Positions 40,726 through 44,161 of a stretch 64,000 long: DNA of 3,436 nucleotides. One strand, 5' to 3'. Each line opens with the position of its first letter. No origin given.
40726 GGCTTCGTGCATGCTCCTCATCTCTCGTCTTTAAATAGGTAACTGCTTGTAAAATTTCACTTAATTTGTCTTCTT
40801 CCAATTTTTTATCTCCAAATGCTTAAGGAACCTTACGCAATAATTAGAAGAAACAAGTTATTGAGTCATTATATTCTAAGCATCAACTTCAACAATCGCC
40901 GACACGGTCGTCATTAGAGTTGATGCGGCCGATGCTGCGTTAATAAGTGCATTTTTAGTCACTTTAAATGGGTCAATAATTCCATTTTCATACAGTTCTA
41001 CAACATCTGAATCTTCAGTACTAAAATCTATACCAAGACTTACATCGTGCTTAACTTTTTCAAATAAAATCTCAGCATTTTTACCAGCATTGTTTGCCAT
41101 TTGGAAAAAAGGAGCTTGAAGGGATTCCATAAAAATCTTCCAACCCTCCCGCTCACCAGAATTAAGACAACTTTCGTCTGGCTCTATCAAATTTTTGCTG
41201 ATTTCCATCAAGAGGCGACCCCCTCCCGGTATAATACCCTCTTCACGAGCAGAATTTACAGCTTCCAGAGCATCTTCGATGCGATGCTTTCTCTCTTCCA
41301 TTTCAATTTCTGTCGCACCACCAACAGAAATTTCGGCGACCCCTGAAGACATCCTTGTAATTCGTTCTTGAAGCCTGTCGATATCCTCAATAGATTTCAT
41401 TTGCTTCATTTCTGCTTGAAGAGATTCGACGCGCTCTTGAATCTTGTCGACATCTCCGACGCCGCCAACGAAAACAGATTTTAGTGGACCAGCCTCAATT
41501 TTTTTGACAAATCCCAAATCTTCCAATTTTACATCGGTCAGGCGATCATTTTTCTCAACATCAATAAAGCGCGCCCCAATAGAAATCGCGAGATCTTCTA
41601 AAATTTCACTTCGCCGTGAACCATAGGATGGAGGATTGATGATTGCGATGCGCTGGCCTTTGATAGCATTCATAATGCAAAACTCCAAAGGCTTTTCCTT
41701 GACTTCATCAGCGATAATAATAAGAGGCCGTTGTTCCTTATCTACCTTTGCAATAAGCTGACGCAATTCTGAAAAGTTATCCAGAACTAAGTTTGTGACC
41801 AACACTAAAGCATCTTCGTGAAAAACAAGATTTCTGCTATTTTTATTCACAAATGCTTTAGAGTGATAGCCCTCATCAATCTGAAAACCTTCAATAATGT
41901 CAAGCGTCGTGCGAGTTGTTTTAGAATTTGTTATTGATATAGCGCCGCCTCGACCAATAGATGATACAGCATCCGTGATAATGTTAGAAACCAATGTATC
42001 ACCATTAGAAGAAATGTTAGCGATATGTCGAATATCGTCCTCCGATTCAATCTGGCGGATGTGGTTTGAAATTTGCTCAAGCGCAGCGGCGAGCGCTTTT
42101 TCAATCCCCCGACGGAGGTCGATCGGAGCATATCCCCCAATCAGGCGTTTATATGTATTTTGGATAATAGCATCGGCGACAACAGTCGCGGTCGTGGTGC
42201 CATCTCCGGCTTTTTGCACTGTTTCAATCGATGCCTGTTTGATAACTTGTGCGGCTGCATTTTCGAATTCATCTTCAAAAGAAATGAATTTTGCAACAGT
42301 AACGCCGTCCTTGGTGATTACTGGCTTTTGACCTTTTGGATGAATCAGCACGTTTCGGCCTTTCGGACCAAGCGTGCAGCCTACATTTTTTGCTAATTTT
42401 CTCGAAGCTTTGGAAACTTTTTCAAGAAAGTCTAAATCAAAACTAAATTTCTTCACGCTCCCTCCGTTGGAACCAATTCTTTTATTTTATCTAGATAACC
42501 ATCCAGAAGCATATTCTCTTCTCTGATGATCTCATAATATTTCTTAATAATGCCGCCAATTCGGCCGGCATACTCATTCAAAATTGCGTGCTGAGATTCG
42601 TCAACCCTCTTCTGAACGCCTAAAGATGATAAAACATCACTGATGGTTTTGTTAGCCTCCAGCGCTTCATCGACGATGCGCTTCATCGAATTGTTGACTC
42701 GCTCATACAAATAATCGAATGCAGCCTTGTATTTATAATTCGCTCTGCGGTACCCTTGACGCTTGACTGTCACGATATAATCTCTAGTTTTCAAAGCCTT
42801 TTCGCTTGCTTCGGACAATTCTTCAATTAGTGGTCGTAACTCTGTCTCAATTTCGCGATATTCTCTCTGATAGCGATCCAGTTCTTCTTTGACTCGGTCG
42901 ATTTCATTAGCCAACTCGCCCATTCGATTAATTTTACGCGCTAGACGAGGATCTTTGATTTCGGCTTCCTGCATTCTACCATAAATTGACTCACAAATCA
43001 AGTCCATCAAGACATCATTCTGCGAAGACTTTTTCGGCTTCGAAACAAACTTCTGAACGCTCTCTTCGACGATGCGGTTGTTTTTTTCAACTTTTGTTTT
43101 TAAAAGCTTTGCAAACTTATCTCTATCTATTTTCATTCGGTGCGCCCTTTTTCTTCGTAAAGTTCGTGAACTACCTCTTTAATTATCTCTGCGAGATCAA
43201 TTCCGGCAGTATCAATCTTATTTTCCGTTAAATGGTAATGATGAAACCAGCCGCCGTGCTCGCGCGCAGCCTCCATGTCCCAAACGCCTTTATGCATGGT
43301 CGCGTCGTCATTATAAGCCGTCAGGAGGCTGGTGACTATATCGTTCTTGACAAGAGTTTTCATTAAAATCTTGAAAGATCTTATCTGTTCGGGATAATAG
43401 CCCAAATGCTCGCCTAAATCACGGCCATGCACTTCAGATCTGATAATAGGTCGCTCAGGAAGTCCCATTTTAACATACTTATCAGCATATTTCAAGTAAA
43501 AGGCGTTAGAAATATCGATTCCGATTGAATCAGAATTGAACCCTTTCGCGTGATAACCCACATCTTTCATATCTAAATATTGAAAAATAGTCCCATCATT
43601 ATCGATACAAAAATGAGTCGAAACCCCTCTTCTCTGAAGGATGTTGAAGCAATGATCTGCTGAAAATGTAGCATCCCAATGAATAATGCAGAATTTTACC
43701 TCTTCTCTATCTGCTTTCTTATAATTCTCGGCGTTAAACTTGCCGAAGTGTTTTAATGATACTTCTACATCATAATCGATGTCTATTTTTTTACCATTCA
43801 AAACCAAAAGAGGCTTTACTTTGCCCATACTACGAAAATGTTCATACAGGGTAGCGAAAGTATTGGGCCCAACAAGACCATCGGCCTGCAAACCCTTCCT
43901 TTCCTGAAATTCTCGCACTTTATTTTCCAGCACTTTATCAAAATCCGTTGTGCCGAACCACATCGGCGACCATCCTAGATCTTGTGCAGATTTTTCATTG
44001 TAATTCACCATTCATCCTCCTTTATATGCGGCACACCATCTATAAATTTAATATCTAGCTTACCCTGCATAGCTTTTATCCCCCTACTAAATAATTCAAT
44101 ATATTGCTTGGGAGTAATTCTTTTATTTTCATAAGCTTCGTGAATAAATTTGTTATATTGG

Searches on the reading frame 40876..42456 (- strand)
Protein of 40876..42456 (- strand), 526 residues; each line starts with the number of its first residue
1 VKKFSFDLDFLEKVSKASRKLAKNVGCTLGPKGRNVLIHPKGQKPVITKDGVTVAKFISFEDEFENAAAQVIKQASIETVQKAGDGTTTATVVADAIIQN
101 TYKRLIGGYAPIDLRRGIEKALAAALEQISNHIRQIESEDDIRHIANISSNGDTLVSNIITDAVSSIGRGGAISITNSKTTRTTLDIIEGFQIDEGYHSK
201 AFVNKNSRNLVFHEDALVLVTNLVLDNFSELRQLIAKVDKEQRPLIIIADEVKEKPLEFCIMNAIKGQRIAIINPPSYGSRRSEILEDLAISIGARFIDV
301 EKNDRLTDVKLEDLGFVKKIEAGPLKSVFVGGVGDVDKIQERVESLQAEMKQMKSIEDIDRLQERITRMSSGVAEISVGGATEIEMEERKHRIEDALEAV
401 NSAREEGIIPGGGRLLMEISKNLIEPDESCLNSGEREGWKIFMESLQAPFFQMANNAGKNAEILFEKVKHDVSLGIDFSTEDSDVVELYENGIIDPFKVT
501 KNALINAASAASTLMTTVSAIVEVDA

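Call 10: search_protein_families(library=phrogs, proteins=[window:40876-42456:-], max_evalue=0.00001)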
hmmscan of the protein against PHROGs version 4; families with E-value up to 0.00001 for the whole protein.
window:40876-42456:- (526 aa): 1 family
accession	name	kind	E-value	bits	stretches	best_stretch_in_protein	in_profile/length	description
phrog_5725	-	other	1.1e-120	404.7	1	4-522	7-532/540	chaperonin groEL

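Call 33: find_encoding_contigs(protein=window:40876-42456:-, flank=5000, max_places=5)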
Protein window:40876-42456:- (526 aa): no gene with exactly this product is on record in the collection.

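Call 36: search_dna_similar(query=window:40876-42456:-, collection=phages, mode=protein, max_rows=10)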
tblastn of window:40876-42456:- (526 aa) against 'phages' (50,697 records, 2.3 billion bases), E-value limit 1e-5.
Records with a match: 237; places in all: 237; records where one place covers at least 80% of the query: 188.
Best place of each record, by identity: <60% 237.
By first word of the organism name: Vibrio 77; Flavobacterium 73; Staphylococcus 11; Cellulophaga 9; Listeria 8; Bacillus 8; Bacteriophage 7; uncultured 7; Bacteroides 6; Erwinia 5; and 14 more.
By host as written in the record: - 81; Flavobacterium sp. BAL314 68; Staphylococcus aureus 8; Listeria monocytogenes 7; Flavobacterium sp. LMO8 4; Cellulophaga sp. HaHa_2_95 4; Bacillus subtilis 4; Vibrio parahaemolyticus 3; and 47 more.
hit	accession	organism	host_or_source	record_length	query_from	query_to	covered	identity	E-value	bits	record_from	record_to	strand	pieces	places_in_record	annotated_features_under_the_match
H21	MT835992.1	Bacteriophage sp.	human fecal samples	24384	20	524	96%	39.3%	3e-95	323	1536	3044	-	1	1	record has no annotation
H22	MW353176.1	Flavobacterium phage vB_FspM_immuto_3-5A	Flavobacterium sp. LMO8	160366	2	524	99%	37.5%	4e-94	319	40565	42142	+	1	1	chaperonin GroEL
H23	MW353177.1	Flavobacterium phage vB_FspM_immuto_13-6C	Flavobacterium sp. LMO8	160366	2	524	99%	37.5%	4e-94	319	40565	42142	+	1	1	chaperonin GroEL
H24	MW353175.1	Flavobacterium phage vB_FspM_immuto_2-6A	Flavobacterium sp. LMO8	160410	2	524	99%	37.5%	4e-94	319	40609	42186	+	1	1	chaperonin GroEL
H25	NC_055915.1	Flavobacterium phage vB_FspM_immuto_2-6A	Flavobacterium sp. LMO8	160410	2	524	99%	37.5%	4e-94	319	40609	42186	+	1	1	chaperonin groEL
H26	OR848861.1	Listeria phage LM 4-14-1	Listeria monocytogenes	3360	2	523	99%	37.2%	4e-92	309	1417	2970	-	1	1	record has no annotation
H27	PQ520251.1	Enterococcus phage IME_EF3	-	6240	2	523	99%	37.0%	3e-88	302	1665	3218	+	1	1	record has no annotation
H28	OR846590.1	Enterococcus phage Efs 1-1-1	Enterococcus faecalis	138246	2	523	99%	37.0%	3e-88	302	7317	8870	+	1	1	record has no annotation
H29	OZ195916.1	Vibrio phage K469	Seawater and oysters mix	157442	1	522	99%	36.8%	1e-81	283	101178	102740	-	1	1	chaperonin groEL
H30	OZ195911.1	Vibrio phage K476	Seawater and oysters mix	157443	1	522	99%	36.8%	1e-81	283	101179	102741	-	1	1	chaperonin groEL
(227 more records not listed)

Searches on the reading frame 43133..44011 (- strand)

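Call 90: search_protein_families(library=pfam, proteins=[window:43133-44011:-], max_evalue=0.00001)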
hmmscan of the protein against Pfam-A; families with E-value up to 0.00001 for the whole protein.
window:43133-44011:- (292 aa): 2 families
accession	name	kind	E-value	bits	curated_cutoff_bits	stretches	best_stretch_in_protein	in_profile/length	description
PF01510.30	Amidase_2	-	2.5e-14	54.1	26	1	103-224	3-108/131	N-acetylmuramoyl-L-alanine amidase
PF01471.23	PG_binding_1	-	7.3e-09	36.1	23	1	21-55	23-57/57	Putative peptidoglycan binding domain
